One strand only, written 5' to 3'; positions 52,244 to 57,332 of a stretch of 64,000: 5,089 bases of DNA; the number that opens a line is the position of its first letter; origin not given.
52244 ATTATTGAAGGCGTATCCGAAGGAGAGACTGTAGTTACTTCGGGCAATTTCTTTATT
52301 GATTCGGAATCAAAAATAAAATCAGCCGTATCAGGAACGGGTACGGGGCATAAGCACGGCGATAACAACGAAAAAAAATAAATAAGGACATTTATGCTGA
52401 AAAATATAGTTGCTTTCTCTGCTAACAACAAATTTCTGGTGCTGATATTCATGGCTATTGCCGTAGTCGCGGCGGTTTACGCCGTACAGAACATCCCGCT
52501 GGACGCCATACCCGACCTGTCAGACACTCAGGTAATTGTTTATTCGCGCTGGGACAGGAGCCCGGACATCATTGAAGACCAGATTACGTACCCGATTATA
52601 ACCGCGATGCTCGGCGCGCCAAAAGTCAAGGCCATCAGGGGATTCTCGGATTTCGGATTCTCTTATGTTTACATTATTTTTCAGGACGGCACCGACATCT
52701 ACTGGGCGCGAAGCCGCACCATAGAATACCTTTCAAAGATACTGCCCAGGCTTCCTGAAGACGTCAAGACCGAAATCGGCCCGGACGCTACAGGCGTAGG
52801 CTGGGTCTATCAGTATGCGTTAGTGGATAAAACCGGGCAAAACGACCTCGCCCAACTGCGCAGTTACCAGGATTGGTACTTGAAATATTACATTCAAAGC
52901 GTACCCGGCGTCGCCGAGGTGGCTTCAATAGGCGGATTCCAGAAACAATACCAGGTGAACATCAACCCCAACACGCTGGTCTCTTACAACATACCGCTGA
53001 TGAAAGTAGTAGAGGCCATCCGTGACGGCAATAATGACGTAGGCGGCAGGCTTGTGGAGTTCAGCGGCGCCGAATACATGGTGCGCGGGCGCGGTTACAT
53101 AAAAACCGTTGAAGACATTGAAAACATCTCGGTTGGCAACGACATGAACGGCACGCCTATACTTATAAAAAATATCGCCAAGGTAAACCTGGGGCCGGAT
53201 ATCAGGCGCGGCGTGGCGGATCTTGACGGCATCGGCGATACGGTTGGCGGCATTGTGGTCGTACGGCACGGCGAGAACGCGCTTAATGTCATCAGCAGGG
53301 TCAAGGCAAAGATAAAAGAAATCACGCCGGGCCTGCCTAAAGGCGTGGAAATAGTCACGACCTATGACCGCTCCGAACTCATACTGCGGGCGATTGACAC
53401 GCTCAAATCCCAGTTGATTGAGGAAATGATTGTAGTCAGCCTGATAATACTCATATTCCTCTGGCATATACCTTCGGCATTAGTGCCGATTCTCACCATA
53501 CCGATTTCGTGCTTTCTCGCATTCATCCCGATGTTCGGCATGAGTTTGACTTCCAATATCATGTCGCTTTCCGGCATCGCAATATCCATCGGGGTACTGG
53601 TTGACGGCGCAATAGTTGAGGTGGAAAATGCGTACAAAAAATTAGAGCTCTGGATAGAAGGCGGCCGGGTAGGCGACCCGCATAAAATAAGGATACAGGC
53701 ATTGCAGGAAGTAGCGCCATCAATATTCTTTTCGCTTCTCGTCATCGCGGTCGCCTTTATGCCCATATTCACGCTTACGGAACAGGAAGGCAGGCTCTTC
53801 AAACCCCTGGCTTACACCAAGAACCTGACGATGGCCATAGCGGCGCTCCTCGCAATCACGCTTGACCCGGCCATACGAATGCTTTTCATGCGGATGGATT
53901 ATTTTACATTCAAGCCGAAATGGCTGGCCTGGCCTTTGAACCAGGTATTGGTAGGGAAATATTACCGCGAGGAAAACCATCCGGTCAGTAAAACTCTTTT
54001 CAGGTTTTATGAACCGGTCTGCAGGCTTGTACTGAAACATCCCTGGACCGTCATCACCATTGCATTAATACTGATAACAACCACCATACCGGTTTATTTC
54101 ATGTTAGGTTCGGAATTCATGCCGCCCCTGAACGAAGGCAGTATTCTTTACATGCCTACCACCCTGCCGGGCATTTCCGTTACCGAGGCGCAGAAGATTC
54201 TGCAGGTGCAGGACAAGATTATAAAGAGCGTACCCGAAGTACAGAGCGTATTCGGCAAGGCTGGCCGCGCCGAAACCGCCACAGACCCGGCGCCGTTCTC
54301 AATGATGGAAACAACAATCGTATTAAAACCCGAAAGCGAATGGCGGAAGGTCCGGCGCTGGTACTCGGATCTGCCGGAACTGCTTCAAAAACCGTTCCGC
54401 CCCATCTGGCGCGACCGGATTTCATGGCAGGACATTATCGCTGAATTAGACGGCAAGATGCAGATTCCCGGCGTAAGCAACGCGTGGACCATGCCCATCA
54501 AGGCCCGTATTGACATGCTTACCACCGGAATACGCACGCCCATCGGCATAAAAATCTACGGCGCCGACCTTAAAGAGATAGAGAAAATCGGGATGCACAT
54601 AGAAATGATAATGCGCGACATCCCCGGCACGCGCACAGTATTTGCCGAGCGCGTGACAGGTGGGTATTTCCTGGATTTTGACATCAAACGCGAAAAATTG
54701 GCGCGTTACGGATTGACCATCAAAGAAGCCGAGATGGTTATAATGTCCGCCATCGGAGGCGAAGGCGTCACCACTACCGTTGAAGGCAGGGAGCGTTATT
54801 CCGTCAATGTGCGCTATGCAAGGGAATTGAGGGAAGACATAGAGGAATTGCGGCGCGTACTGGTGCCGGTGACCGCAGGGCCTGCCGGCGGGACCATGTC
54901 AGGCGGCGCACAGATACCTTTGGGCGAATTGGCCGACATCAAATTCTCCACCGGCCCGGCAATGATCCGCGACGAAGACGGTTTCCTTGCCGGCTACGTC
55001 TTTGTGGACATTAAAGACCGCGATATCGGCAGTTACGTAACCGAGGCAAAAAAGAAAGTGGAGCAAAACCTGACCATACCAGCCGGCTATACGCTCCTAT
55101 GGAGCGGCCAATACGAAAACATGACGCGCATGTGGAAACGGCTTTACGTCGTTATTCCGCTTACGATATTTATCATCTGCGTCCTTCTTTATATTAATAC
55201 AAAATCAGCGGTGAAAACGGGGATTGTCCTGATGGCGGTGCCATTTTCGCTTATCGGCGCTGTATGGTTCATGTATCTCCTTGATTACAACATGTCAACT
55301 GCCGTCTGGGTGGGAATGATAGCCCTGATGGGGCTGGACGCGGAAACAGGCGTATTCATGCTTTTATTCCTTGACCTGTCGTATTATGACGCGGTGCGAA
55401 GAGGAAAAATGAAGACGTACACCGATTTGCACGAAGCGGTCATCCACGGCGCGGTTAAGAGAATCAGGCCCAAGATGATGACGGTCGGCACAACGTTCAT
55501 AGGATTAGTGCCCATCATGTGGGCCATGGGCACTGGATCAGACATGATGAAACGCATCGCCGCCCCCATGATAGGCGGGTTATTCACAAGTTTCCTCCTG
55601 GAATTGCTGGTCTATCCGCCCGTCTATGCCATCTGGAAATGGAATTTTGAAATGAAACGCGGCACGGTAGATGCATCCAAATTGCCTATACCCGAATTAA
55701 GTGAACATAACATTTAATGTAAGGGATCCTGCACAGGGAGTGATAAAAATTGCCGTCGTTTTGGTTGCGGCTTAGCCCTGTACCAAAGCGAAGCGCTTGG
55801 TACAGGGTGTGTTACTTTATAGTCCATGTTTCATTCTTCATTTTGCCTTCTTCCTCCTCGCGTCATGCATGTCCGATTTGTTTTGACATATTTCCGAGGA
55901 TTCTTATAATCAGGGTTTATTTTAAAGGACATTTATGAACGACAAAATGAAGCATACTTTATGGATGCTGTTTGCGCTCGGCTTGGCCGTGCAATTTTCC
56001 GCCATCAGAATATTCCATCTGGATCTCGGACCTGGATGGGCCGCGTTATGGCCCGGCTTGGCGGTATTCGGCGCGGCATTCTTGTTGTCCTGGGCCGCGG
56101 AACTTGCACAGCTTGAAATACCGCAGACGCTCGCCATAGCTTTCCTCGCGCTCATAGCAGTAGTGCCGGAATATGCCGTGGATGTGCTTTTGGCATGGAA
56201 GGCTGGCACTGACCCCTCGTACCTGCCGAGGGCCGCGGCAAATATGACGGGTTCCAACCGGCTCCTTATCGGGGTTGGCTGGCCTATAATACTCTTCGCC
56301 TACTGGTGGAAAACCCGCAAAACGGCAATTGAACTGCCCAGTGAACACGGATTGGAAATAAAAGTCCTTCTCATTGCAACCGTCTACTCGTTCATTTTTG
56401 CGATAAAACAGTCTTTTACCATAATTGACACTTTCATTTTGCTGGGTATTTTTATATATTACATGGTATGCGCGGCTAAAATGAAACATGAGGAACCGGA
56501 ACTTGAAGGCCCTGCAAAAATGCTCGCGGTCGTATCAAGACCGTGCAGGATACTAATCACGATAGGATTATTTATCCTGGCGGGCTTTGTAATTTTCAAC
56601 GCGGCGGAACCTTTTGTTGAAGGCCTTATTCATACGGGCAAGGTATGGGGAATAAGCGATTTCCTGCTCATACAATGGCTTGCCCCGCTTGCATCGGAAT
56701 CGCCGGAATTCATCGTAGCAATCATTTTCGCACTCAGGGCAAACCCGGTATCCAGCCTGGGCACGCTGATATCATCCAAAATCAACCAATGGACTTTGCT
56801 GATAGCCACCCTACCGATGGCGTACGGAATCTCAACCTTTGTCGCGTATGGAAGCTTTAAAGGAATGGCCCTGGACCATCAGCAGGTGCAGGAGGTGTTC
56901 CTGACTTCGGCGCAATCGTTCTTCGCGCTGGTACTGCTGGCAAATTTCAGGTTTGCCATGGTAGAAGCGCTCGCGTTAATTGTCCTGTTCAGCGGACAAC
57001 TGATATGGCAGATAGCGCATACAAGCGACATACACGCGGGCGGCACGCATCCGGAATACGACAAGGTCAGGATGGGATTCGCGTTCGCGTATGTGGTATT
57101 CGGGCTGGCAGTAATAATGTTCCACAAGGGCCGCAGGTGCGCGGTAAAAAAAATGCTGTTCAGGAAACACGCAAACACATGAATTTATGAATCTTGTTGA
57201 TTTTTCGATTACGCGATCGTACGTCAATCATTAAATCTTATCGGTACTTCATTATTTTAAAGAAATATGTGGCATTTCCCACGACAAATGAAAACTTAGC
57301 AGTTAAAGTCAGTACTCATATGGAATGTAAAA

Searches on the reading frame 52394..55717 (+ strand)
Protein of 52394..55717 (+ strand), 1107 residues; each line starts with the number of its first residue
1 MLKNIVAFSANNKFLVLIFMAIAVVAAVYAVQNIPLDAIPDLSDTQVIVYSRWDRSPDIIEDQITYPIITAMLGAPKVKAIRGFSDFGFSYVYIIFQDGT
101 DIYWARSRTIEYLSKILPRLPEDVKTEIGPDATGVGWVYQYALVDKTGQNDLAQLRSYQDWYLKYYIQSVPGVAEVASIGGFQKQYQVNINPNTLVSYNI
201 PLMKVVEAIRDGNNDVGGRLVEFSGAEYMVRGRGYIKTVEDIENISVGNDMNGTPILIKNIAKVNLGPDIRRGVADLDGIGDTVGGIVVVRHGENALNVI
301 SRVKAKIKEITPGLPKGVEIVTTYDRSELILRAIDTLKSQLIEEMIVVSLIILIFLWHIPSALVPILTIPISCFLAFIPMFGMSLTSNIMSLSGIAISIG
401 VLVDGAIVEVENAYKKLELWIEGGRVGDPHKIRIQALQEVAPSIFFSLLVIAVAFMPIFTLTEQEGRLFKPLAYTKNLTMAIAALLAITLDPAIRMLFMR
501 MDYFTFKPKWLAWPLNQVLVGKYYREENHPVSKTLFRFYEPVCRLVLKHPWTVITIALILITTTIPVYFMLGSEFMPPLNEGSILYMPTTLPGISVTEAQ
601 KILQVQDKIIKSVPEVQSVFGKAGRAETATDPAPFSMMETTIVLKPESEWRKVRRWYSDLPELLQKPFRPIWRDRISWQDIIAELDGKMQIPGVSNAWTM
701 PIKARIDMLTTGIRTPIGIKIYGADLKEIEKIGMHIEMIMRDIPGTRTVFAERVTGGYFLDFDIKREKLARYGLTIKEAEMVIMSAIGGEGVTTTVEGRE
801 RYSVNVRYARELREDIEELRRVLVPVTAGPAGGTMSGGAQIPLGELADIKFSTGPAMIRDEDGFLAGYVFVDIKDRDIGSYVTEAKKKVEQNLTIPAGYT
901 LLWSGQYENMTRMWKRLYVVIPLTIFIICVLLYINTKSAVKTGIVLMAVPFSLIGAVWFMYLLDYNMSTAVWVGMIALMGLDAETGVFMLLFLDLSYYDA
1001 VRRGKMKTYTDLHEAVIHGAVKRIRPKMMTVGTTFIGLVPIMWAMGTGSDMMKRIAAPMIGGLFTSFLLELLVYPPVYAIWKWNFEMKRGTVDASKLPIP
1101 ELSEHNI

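Call 9: search_protein_families(library=pfam, proteins=[window:52394-55717:+], max_evalue=0.01)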
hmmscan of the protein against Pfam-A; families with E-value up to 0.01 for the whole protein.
window:52394-55717:+ (1107 aa): 2 families
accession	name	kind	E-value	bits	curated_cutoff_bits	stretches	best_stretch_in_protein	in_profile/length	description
PF00873.25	ACR_tran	-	3e-206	687.8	28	1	6-1080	2-1019/1021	AcrB/AcrD/AcrF family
PF03176.21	MMPL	-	0.0042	16.5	20.5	1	434-502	241-306/333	MMPL family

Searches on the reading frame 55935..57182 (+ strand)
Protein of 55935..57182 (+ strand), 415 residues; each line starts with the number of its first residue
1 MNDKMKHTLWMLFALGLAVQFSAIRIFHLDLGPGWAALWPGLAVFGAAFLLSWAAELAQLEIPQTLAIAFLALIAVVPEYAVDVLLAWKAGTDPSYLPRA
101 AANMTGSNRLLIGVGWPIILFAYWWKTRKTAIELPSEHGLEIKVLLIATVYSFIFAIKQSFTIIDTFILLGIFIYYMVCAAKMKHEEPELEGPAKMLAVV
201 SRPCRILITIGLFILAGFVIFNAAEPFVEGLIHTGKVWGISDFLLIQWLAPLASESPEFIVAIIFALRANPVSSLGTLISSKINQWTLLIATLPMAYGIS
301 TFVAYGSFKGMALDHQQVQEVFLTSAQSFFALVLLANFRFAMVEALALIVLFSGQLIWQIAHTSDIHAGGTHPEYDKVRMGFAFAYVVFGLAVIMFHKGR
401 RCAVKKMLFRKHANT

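Call 9: search_protein_families(library=pfam, proteins=[window:55935-57182:+], max_evalue=0.01)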
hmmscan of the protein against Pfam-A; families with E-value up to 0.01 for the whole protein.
window:55935-57182:+ (415 aa): 2 families
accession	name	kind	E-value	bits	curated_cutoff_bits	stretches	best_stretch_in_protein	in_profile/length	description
PF01699.29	Na_Ca_ex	-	7.9e-24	84.8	24.9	2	210-360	3-150/151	Sodium/calcium exchanger protein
PF15055.12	DMAC1_Dmo2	-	0.0084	16.7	27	0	203-223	4-24/47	DMAC1/Dmo2-like domain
